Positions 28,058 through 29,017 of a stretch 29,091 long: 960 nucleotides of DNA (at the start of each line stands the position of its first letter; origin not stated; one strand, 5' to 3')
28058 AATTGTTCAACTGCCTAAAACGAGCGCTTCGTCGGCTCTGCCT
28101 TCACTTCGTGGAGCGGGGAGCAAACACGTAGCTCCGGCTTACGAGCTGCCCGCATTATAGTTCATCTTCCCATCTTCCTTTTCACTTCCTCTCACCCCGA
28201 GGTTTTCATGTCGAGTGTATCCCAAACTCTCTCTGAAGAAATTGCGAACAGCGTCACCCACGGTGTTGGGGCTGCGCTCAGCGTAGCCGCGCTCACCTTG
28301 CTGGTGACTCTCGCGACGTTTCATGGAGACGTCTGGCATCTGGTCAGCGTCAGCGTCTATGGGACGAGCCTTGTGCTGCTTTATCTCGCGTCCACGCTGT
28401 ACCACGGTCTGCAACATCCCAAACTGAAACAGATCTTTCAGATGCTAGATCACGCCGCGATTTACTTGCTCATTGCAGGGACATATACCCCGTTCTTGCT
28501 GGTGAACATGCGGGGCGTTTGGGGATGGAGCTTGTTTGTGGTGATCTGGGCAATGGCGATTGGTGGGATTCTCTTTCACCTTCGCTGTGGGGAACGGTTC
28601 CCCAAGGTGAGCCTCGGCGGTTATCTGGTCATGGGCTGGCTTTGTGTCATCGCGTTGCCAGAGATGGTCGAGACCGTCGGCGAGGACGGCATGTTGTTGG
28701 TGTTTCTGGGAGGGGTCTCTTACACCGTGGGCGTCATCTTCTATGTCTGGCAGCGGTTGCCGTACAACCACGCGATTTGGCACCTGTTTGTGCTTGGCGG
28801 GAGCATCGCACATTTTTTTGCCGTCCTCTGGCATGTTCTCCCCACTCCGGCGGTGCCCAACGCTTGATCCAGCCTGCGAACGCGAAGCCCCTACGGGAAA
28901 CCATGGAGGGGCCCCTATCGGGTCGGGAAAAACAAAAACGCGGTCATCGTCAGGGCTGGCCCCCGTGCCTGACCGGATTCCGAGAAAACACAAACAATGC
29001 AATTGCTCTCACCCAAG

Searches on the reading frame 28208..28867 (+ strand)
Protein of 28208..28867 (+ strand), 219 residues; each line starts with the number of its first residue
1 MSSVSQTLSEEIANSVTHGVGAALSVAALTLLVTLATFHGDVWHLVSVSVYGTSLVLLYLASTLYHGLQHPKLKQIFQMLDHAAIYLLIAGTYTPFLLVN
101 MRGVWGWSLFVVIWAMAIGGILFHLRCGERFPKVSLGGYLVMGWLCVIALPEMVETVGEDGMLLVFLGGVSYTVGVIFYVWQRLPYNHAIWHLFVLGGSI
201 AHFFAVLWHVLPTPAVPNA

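Call 47: search_protein_families(library=pfam, proteins=[window:28208-28867:+], max_evalue=0.001)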
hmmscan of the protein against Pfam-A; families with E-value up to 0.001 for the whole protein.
window:28208-28867:+ (219 aa): 1 family
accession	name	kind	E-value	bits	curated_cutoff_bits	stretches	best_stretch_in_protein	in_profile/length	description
PF03006.26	HlyIII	-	7.9e-43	147.1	26.2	1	8-203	3-224/224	Haemolysin-III related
